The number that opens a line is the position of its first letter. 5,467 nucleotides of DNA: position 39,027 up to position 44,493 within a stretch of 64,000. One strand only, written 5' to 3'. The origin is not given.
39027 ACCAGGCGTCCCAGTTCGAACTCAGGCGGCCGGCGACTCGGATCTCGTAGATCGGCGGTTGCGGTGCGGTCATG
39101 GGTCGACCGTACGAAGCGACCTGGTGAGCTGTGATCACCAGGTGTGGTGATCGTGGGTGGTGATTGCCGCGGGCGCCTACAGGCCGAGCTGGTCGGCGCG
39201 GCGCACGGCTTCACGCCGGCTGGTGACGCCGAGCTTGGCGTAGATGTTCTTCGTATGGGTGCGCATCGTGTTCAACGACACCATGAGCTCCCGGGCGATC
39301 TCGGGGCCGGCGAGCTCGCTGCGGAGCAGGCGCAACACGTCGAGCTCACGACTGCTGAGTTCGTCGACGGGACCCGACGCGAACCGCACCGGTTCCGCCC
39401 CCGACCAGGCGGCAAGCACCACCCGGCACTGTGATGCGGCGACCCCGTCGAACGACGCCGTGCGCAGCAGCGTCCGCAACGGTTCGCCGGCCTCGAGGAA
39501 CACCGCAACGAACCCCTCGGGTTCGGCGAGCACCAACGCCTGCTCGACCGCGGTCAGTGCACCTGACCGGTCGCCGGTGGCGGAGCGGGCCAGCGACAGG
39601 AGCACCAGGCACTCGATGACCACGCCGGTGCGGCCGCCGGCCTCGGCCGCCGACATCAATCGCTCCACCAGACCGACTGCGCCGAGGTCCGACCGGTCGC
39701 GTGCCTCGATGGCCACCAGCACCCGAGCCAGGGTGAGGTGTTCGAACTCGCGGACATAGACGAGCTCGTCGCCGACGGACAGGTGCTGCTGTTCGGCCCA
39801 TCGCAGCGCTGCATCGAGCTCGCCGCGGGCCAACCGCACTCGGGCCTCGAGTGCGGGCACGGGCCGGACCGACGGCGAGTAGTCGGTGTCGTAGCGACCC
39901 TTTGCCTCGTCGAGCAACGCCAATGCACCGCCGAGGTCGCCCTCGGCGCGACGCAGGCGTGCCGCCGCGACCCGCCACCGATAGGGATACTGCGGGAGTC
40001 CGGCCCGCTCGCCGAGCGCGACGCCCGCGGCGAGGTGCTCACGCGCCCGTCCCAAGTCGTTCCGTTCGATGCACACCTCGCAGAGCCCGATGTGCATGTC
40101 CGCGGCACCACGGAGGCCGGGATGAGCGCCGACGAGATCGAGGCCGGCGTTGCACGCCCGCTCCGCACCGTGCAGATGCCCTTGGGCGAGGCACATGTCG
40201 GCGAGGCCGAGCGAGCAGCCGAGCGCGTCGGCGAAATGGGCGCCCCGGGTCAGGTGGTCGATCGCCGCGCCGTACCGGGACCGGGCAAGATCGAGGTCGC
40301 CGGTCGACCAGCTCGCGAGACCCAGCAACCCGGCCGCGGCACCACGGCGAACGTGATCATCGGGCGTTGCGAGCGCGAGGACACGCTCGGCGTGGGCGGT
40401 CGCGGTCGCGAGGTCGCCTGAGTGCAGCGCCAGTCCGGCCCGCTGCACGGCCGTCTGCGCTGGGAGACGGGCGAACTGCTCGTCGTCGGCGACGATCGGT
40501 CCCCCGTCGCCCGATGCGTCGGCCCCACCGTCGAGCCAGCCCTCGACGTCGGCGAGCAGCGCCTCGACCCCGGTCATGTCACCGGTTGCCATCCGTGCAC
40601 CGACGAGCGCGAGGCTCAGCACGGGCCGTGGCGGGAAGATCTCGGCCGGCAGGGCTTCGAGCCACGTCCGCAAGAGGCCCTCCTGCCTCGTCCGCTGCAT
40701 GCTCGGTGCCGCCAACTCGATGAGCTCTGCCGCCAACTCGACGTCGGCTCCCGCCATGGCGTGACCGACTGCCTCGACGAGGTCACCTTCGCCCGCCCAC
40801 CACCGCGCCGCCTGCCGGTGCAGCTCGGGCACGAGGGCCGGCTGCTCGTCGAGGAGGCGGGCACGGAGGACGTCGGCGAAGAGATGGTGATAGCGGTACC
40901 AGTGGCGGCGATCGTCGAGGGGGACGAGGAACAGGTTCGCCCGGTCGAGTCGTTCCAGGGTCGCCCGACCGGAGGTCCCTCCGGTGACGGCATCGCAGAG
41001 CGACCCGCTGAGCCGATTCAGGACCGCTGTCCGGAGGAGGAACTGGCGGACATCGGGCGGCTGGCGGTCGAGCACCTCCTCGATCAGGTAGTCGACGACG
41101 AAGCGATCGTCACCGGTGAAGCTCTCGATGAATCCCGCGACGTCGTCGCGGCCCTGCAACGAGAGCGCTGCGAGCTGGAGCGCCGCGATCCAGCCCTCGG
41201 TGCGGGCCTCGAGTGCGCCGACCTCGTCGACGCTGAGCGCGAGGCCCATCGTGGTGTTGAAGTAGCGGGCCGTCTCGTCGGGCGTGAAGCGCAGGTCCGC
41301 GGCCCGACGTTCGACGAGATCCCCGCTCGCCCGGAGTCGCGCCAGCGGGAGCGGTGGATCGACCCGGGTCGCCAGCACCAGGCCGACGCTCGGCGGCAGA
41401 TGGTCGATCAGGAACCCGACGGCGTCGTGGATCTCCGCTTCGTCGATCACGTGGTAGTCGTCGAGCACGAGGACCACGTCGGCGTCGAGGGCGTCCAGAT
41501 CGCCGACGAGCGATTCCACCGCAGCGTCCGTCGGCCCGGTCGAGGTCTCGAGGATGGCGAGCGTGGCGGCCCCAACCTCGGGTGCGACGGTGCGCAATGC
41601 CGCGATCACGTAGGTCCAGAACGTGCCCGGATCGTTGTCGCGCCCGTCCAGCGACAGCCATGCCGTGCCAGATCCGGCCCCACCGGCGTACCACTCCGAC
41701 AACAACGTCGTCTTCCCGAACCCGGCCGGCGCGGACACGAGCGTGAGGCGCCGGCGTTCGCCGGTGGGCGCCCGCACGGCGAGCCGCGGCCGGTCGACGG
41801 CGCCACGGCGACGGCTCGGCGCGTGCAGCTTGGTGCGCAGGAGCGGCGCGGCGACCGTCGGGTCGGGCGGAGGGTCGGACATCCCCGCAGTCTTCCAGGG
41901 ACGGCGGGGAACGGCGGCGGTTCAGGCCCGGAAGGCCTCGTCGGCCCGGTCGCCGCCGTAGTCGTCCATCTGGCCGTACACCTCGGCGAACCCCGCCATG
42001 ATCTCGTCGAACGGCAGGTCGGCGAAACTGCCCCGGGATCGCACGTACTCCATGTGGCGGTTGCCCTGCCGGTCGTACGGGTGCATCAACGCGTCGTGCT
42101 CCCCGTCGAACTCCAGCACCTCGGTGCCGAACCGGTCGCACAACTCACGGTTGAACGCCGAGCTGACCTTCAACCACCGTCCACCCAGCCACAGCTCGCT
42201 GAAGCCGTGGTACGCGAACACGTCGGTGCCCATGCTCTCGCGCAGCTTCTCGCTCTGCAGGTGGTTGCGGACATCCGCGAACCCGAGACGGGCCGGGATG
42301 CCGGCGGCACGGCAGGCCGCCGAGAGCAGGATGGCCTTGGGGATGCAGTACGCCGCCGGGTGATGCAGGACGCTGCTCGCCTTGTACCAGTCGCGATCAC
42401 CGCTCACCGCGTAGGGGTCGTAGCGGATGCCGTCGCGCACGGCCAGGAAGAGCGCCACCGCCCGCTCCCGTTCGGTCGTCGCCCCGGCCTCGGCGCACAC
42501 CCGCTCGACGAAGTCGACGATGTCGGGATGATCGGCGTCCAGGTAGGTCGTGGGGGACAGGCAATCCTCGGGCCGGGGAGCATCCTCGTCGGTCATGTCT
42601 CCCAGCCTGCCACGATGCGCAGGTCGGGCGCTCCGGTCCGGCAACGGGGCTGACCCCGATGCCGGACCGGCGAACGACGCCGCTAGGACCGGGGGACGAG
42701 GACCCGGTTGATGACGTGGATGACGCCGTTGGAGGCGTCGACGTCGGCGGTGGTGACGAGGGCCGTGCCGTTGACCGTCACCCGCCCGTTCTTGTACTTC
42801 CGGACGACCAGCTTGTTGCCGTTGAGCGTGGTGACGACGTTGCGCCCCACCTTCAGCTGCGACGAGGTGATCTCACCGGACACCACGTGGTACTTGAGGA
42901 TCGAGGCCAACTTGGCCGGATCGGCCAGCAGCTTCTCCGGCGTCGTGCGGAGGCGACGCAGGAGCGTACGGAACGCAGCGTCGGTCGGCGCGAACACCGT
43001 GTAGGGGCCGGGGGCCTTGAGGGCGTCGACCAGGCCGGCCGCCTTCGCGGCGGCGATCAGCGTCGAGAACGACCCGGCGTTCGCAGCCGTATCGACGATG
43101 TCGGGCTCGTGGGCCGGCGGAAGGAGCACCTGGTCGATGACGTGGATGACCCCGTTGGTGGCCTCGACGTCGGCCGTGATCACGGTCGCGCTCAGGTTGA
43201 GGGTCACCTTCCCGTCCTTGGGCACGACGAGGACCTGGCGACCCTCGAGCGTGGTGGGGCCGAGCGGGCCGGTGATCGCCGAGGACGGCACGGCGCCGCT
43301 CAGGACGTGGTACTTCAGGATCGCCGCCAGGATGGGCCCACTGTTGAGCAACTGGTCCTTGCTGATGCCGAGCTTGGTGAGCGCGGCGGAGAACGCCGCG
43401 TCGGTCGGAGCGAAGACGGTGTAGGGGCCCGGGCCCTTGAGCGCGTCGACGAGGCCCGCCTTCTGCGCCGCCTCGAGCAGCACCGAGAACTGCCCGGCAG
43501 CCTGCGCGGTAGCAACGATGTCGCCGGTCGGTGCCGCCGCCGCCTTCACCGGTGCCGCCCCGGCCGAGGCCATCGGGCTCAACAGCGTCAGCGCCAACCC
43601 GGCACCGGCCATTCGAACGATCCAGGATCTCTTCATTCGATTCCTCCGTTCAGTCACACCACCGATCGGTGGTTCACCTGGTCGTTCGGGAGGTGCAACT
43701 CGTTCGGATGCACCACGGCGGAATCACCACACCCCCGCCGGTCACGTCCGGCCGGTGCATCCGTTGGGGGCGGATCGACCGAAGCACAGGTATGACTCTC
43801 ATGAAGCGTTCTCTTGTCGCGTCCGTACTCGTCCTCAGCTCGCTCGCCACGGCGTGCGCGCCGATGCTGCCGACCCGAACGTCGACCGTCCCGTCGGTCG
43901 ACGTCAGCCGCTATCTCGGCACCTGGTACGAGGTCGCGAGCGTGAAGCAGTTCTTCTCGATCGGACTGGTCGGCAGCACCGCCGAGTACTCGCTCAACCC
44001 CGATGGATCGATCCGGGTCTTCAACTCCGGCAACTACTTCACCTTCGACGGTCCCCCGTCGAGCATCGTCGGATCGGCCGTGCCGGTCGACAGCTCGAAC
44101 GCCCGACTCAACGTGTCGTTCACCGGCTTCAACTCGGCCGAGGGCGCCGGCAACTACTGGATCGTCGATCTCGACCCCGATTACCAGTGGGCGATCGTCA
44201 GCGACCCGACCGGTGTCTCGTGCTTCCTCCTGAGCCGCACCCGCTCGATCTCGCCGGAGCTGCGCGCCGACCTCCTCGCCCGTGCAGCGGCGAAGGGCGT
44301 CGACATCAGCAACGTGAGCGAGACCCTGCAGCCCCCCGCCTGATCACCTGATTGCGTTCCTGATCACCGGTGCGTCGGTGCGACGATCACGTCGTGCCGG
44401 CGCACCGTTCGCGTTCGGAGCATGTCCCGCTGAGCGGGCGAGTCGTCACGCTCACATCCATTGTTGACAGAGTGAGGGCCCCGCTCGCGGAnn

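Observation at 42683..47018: SigK/RskA-like ECF module with a shared promoter motif in front of its own gene, two FAS1 genes and a lipocalin gene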

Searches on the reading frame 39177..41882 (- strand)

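Call 10: search_protein_families(library=pfam, proteins=[window:39177-41882:-], max_evalue=0.001)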
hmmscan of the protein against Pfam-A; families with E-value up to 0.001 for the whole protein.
window:39177-41882:- (901 aa): 6 families
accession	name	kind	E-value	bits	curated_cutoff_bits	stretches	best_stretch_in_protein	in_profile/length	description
PF17874.7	TPR_MalT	-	4.1e-59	201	45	1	476-809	2-333/336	MalT-like TPR region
PF00196.25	GerE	-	3.8e-13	49.3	23.5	1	841-896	2-57/57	Bacterial regulatory proteins, luxR family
PF14559.12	TPR_19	-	2e-06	28.5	25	0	532-581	2-52/68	Tetratricopeptide repeat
PF13191.12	AAA_16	-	5.2e-05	24.2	32.6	1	36-164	16-161/167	AAA ATPase domain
PF13424.12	TPR_12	-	7.2e-05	23.3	30.1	1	475-542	3-73/77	Tetratricopeptide repeat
PF13604.12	AAA_30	-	0.00099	19.3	27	0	35-152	9-100/191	AAA domain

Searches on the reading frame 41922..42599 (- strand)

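Call 10: search_protein_families(library=pfam, proteins=[window:41922-42599:-], max_evalue=0.001)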
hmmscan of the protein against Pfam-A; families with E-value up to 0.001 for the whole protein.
window:41922-42599:- (225 aa): 1 family
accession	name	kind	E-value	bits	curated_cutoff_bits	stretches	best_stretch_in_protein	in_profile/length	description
PF01841.26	Transglut_core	-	1.8e-16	60.8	23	1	38-145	9-106/108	Transglutaminase-like superfamily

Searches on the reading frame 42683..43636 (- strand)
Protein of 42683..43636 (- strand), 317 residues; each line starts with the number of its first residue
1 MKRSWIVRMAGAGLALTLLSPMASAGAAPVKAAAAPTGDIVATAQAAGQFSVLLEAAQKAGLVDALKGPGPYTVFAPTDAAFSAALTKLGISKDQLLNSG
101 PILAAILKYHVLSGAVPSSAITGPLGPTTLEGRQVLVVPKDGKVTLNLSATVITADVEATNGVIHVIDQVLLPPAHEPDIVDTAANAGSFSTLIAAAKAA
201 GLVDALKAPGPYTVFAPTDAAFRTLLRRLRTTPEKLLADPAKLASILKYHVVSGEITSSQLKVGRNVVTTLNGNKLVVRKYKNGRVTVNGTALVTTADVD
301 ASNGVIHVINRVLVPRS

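Call 4: search_protein_families(library=pfam, proteins=[window:42683-43636:-], max_evalue=0.01)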
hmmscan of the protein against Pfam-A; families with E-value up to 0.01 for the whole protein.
window:42683-43636:- (317 aa): 1 family
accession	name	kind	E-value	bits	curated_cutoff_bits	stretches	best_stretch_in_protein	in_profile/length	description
PF02469.27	Fasciclin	-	1.9e-67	225.6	22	2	189-315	2-123/123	Fasciclin domain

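Call 9: search_protein_families(library=ncbifam, proteins=[window:42683-43636:-], max_evalue=0.001)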
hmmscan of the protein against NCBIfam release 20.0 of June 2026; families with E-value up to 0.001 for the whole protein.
window:42683-43636:- (317 aa): 0 families

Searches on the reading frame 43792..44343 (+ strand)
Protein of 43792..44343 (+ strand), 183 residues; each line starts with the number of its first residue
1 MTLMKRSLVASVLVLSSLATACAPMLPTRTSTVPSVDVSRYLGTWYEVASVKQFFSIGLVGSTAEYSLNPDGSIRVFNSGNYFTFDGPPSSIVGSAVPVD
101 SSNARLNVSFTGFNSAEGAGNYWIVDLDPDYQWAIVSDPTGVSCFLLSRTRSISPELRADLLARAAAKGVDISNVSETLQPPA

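Call 4: search_protein_families(library=pfam, proteins=[window:43792-44343:+], max_evalue=0.01)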
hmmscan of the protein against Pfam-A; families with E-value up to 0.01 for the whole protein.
window:43792-44343:+ (183 aa): 2 families
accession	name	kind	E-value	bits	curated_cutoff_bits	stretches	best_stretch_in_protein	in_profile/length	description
PF08212.18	Lipocalin_2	-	9.7e-38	129.8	24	1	36-178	1-144/146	Lipocalin-like domain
PF00061.29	Lipocalin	-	0.0011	19.7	23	1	43-175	2-138/145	Lipocalin / cytosolic fatty-acid binding protein family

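Call 9: search_protein_families(library=ncbifam, proteins=[window:43792-44343:+], max_evalue=0.001)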
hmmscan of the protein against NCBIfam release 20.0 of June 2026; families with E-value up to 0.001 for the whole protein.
window:43792-44343:+ (183 aa): 1 family
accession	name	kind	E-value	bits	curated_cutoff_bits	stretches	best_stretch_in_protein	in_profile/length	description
NF007786.1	PRK10477.1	subfamily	3e-26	92.1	267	1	11-174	8-168/176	outer membrane lipoprotein Blc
